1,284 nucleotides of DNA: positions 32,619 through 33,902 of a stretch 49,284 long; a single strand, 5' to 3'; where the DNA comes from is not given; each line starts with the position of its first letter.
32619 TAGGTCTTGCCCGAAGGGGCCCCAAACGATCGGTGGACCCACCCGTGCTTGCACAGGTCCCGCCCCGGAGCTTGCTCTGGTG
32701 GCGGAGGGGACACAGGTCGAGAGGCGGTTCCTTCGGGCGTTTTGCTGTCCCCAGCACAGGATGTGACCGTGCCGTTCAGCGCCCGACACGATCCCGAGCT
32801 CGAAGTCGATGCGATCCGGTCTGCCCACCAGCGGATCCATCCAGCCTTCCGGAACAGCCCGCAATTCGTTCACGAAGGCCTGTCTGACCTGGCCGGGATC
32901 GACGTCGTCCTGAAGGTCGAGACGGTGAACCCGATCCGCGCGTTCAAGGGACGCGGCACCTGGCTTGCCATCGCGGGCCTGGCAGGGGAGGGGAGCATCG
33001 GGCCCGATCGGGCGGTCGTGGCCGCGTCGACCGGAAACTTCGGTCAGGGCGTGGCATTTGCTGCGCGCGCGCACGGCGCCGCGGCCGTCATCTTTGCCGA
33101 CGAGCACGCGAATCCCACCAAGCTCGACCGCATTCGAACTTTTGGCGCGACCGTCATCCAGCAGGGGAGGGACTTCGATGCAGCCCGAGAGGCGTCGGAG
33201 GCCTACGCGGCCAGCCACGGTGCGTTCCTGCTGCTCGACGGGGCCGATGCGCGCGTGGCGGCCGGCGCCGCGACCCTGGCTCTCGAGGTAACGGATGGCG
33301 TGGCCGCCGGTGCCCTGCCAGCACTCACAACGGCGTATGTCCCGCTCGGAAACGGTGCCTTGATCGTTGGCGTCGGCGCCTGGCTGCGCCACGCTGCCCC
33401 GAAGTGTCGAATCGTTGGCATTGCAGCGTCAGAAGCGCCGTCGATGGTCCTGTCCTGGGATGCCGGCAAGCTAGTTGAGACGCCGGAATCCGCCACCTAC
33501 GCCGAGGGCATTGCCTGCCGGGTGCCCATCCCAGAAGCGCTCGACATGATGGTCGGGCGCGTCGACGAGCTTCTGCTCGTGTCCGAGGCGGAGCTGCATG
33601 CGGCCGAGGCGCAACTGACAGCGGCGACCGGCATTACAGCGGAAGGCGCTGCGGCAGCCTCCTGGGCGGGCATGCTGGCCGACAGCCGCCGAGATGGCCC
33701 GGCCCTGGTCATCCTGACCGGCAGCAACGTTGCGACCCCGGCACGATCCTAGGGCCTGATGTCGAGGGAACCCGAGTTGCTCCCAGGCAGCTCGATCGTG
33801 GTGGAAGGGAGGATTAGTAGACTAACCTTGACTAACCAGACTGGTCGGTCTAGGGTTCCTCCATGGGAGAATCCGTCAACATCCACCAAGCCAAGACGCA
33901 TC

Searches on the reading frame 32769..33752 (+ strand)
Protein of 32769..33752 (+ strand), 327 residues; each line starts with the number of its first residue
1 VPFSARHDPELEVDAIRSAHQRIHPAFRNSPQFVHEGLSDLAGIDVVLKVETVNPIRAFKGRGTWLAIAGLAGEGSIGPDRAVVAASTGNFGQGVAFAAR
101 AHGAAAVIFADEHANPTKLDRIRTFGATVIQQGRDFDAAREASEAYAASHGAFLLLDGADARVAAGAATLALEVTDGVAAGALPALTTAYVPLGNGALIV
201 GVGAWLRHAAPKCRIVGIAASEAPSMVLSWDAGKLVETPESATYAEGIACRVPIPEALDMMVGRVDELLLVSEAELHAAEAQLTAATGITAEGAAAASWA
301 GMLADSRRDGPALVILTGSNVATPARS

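Call 7: search_protein_families(library=pfam, proteins=[window:32769-33752:+])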
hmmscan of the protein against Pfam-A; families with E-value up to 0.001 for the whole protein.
window:32769-33752:+ (327 aa): 1 family
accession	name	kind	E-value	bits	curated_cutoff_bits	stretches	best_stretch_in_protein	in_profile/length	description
PF00291.31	PALP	-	2.7e-53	181.6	35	1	27-318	5-295/295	Pyridoxal-phosphate dependent enzyme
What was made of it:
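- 32758..33752 (+): Shine-Dalgarno AGGA (32758-61) and the PLP-dependent Ser/Thr-dehydratase-family gene (GTG at 32769, or 32763). Its only possible promoters lie in or upstream of copy B. Pfam PALP at 2.7e-53 (call 7).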

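Call 10: find_encoding_contigs(protein=window:32769-33752:+, flank=3000, max_places=6)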
Protein window:32769-33752:+ (327 aa): no gene with exactly this product is on record in the collection.
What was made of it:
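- Tried and rejected: It found nothing (call 10).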

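Call 13: find_homologous_proteins(query=window:32769-33752:+, max_evalue=1e-30)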
Query window:32769-33752:+ (327 aa): 1730 proteins with E <= 1e-30 among 8000 candidates; the best 120 are listed.
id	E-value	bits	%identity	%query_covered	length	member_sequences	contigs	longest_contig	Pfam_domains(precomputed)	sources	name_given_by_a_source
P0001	2.6e-203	692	100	100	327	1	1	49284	PF00291.32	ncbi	-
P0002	1.2e-186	638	93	98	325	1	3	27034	PF00291.32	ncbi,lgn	-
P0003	5.5e-184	629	89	100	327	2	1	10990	PF00291.32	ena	-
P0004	5.7e-182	622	89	100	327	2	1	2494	PF00291.32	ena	-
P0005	4.0e-181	619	89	100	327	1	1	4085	PF00291.32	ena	-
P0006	2.0e-177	607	87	100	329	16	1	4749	PF00291.32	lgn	-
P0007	3.0e-176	603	87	100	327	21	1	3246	PF00291.32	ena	-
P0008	3.9e-175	600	86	100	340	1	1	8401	PF00291.32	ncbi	ncbi:MAG: pyridoxal-phosphate dependent enzyme [Chloroflexota bacterium]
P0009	4.9e-174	596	87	100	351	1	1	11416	PF00291.32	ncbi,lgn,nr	ncbi:MAG: pyridoxal-phosphate dependent enzyme [Chloroflexota bacterium]|nr:MAG: pyridoxal-phosphate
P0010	4.2e-172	590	86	100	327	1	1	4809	PF00291.32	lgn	-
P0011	1.3e-171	588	85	100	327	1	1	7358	PF00291.32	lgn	-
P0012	2.2e-171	587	85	100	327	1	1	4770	PF00291.32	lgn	-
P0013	7.3e-169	579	85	99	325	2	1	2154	PF00291.32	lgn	-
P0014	5.6e-166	570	83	98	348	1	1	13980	PF00291.32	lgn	-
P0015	1.2e-165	569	83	98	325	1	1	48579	PF00291.32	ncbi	-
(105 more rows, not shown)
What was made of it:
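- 32758..33752 (+): The database protein P0001 is 100% identical over 327 aa (call 13).
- Tried and rejected: The protein was later found as P0001 (call 13).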

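Call 14: find_encoding_contigs(protein=P0002, flank=3000, max_places=2)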
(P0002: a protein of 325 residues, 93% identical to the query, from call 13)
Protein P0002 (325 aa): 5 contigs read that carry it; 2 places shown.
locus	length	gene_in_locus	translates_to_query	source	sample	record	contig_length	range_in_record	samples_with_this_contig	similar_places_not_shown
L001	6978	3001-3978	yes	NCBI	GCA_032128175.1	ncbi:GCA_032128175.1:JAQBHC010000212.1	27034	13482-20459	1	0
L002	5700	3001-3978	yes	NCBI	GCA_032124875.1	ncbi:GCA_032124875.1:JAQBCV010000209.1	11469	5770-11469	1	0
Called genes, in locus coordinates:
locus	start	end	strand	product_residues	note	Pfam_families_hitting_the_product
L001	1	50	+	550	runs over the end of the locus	PF00919:UPF0004, PF04055:Radical_SAM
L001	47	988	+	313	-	PF01715:IPPT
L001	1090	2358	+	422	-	PF13167:GTP-bdg_N, PF16360:GTP-bdg_M, PF01926:MMR_HSR1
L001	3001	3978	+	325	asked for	PF00291:PALP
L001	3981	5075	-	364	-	-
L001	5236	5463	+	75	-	PF02604:PhdYeFM_antitox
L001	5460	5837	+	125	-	PF01850:PIN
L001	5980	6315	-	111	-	-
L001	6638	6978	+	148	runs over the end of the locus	-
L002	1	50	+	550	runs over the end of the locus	PF00919:UPF0004, PF04055:Radical_SAM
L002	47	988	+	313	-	PF01715:IPPT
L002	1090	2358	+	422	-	PF13167:GTP-bdg_N, PF16360:GTP-bdg_M, PF01926:MMR_HSR1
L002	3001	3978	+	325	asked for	PF00291:PALP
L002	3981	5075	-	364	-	-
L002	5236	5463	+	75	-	PF02604:PhdYeFM_antitox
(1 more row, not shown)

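Call 15: find_encoding_contigs(protein=P0003, flank=3000, max_places=2)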
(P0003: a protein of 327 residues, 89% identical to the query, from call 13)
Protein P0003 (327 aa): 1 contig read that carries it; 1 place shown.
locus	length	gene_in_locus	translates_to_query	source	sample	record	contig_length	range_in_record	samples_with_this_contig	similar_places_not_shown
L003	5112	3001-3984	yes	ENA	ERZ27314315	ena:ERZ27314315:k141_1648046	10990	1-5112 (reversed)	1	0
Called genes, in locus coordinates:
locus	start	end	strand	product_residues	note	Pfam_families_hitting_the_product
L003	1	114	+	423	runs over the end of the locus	PF13167:GTP-bdg_N, PF16360:GTP-bdg_M, PF01926:MMR_HSR1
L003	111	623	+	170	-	-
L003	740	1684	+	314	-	PF03405:FA_desaturase_2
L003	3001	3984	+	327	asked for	PF00291:PALP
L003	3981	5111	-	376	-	?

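Call 16: find_encoding_contigs(protein=P0015, flank=3000, max_places=2)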
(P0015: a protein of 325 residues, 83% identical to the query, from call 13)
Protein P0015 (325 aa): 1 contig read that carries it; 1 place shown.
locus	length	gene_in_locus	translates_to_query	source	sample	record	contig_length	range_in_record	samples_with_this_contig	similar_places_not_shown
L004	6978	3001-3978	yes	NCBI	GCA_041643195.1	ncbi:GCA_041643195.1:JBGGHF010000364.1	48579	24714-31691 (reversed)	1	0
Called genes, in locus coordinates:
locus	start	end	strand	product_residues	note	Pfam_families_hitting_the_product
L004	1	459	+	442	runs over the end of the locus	PF13167:GTP-bdg_N, PF16360:GTP-bdg_M, PF01926:MMR_HSR1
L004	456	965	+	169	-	-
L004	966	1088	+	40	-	-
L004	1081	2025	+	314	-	PF03405:FA_desaturase_2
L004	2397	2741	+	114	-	-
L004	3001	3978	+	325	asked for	PF00291:PALP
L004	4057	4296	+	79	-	PF02604:PhdYeFM_antitox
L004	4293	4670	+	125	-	PF01850:PIN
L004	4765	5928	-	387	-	PF14175:YaaC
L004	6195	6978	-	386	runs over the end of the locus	PF21722:Gly_rich_2 (weak)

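Call 56: search_protein_families(library=ncbifam, proteins=[window:32769-33752:+])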
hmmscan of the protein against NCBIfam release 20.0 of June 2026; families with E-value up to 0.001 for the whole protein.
window:32769-33752:+ (327 aa): 36 families (the best 25 are shown)
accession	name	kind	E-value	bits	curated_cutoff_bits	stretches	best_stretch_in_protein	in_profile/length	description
NF004771.0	PRK06110.1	equivalog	4.1e-54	183.9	317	1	12-322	4-308/323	threonine dehydratase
TIGR01127.1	ilvA_1Cterm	equivalog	1.2e-50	172.7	378.75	1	37-321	8-286/380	threonine ammonia-lyase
NF005292.0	PRK06815.1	equivalog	2e-49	168.4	371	1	13-322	5-309/320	threonine/serine dehydratase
NF005680.0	PRK07476.1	equivalog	1.6e-48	165.3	413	1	11-323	5-313/326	hydroxyectoine utilization dehydratase EutB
NF005600.0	PRK07334.1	equivalog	9.5e-48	162.8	496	1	8-323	7-314/408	threonine ammonia-lyase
NF006390.0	PRK08639.1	equivalog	9.4e-45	153.3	421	1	11-320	7-314/418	threonine ammonia-lyase IlvA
TIGR02991.1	ectoine_eutB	equivalog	3e-44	151.3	413.35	1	13-323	3-308/317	hydroxyectoine utilization dehydratase EutB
NF006389.0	PRK08638.1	equivalog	4.5e-40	137.6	453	1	8-305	6-295/333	bifunctional threonine ammonia-lyase/L-serine ammonia-lyase TdcB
NF006674.0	PRK09224.1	subfamily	7e-40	137.2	577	1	34-307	30-296/508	threonine ammonia-lyase IlvA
NF006094.0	PRK08246.1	subfamily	1.1e-39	136.7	331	1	13-322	7-305/310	serine/threonine dehydratase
TIGR01124.1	ilvA_2Cterm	equivalog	8.4e-38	130.2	411.3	1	28-304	16-285/499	threonine ammonia-lyase, biosynthetic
TIGR02079.1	THD1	equivalog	1.6e-37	129.2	440.55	1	15-320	2-306/410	threonine ammonia-lyase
NF009130.0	PRK12483.1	subfamily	1.6e-34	119.4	801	1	36-310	44-314/521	threonine ammonia-lyase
NF045641.2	BHydaspDhtseBhcB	equivalog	1.2e-32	113.3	550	1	13-321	4-305/312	beta-hydroxyaspartate dehydratase BhcB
NF005454.0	PRK07048.1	equivalog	7.2e-29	100.9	452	1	13-321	9-311/324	threo-3-hydroxy-L-aspartate ammonia-lyase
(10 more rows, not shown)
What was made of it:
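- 32758..33752 (+): NCBIfam threonine-dehydratase models match below their equivalog cut-offs (call 56).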
